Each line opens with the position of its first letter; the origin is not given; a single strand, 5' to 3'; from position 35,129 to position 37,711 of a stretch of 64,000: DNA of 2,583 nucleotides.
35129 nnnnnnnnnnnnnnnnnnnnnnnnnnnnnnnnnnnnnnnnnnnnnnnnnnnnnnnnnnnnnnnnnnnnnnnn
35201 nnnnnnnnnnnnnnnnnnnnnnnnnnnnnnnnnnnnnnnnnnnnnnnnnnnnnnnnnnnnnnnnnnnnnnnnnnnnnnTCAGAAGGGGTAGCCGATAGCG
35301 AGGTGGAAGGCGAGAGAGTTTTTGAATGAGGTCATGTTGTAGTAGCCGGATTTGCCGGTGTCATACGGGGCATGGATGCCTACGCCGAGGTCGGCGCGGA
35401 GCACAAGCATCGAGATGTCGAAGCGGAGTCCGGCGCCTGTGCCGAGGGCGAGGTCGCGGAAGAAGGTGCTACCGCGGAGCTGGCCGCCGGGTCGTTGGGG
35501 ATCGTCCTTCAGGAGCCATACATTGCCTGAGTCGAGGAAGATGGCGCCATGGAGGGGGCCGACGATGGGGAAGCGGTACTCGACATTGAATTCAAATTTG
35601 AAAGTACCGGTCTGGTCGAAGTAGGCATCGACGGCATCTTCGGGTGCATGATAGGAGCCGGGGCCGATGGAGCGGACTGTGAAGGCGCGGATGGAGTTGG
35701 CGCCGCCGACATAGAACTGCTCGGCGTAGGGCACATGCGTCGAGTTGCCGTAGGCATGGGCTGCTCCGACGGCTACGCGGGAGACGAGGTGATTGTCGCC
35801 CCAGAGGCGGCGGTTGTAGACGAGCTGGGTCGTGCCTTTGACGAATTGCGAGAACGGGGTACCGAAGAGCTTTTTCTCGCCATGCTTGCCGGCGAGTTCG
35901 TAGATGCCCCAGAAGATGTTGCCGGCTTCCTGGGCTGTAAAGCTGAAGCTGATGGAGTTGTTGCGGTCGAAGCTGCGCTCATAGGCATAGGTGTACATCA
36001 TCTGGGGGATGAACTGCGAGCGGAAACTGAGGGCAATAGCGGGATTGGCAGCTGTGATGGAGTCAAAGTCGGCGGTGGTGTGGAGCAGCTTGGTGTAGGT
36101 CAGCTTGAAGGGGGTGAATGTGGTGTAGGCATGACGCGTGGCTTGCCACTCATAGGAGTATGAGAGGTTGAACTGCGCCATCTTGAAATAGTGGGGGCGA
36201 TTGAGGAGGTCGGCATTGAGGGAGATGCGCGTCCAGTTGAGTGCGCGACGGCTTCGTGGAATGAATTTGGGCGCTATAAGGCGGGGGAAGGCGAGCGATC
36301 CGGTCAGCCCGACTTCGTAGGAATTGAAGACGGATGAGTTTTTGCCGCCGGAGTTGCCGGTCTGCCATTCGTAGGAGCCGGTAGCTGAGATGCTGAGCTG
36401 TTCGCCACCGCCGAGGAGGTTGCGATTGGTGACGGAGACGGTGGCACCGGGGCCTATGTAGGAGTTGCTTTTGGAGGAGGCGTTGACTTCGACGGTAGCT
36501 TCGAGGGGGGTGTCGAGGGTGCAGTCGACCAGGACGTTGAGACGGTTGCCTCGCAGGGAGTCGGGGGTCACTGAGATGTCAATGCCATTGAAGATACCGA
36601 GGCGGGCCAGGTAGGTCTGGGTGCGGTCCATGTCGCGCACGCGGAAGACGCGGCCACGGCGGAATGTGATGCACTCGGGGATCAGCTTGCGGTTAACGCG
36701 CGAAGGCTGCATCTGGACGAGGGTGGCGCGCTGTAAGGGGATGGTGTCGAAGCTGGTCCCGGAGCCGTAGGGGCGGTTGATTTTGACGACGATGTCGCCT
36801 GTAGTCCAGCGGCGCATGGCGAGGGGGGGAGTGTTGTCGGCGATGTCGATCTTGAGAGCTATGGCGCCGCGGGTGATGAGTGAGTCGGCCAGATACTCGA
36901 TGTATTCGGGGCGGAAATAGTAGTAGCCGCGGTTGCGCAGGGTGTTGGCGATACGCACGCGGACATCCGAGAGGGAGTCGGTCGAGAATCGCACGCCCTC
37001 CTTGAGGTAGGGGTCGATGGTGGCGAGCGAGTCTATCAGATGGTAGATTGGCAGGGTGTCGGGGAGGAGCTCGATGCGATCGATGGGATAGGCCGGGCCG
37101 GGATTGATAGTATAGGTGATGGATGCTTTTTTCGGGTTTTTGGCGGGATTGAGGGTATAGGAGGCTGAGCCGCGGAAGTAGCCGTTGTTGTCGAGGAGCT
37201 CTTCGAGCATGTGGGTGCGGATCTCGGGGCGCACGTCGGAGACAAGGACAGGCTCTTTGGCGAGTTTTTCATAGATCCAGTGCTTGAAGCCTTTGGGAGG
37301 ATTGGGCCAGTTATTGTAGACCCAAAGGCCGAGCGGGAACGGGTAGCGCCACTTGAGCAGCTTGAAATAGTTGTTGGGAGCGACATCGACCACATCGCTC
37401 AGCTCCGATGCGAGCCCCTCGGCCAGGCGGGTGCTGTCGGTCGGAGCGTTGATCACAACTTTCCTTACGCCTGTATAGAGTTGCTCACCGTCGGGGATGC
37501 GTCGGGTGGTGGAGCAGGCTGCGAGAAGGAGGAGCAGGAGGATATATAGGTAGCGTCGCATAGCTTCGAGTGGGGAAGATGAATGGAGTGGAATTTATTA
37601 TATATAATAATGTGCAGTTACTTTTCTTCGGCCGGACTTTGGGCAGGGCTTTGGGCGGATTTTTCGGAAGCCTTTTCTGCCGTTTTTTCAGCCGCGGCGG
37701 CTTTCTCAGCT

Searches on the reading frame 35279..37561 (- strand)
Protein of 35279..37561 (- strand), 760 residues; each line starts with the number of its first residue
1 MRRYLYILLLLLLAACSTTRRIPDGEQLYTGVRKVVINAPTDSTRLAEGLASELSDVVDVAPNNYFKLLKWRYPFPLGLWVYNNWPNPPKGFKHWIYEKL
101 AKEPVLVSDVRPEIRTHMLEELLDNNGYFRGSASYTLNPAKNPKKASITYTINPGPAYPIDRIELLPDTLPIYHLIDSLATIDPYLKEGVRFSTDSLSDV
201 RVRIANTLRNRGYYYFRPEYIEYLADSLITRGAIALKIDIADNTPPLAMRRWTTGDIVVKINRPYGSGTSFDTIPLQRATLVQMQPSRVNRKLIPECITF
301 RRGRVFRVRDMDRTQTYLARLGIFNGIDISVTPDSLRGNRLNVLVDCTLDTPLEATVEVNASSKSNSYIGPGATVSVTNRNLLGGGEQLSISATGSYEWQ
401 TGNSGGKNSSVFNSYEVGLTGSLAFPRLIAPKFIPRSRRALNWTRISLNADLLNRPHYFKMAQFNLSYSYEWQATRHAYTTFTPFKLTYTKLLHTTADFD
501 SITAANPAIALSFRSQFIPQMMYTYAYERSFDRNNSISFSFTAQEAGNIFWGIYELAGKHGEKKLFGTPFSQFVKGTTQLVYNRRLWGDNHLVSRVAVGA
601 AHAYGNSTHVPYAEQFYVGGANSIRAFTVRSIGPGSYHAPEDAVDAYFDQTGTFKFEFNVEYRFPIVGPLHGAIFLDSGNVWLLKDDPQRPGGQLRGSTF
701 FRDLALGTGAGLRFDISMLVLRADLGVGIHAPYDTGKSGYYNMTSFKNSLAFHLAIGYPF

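Call 84: list_cluster_members(proteins=[window:35279-37561:-, window:26164-29196:-, window:30737-31768:+, window:32097-32465:+, window:32477-32983:+, window:33022-33543:+, window:33708-34421:+])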
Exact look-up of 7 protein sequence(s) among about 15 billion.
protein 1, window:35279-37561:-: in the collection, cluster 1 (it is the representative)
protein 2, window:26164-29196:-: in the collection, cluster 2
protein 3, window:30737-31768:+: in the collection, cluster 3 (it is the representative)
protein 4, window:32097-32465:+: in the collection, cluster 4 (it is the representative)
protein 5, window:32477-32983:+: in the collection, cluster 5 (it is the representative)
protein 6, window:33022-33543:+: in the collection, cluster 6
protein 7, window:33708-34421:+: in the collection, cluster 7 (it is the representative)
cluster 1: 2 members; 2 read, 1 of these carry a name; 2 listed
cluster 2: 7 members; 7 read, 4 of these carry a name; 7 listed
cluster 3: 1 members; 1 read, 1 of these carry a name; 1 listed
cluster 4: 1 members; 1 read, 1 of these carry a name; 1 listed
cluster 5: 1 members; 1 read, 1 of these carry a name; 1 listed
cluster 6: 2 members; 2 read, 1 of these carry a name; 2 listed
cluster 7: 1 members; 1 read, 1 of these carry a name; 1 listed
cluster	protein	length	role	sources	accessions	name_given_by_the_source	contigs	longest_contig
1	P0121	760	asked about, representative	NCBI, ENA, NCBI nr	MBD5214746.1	MAG: BamA/TamA family outer membrane protein [Bacteroidales bacterium] | BamA/TamA family outer membrane protein [Bacteroidales bacterium]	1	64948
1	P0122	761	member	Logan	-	-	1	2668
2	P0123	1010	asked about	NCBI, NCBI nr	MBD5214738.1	MAG: SusC/RagA family TonB-linked outer membrane protein [Bacteroidales bacterium] | SusC/RagA family TonB-linked outer membrane protein [Bacteroidales bacterium]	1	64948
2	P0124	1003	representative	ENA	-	-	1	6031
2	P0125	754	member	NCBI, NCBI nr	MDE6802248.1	MAG: SusC/RagA family TonB-linked outer membrane protein, partial [Muribaculaceae ... | SusC/RagA family TonB-linked outer membrane protein [Muribaculaceae bacterium]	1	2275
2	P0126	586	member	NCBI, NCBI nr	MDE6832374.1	MAG: SusC/RagA family TonB-linked outer membrane protein, partial [Muribaculaceae ... | SusC/RagA family TonB-linked outer membrane protein [Muribaculaceae bacterium]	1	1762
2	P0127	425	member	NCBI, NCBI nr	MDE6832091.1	MAG: TonB-dependent receptor, partial [Muribaculaceae bacterium] | TonB-dependent receptor [Muribaculaceae bacterium]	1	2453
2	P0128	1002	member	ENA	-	-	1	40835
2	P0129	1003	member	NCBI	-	-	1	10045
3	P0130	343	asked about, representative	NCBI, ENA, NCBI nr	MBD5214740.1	MAG: hypothetical protein HDS75_07985 [Bacteroidales bacterium] | hypothetical protein [Bacteroidales bacterium]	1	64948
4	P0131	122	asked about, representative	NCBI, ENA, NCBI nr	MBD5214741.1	MAG: hypothetical protein HDS75_07990 [Bacteroidales bacterium] | hypothetical protein [Bacteroidales bacterium]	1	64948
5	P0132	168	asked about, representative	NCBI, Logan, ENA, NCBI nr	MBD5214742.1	MAG: hypothetical protein HDS75_07995 [Bacteroidales bacterium] | hypothetical protein [Bacteroidales bacterium]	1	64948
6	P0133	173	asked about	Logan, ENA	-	-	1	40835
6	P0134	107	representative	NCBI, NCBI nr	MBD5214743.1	MAG: hypothetical protein HDS75_08000 [Bacteroidales bacterium] | hypothetical protein [Bacteroidales bacterium]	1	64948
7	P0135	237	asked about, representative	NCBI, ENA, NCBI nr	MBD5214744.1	MAG: NYN domain-containing protein [Bacteroidales bacterium] | NYN domain-containing protein [Bacteroidales bacterium]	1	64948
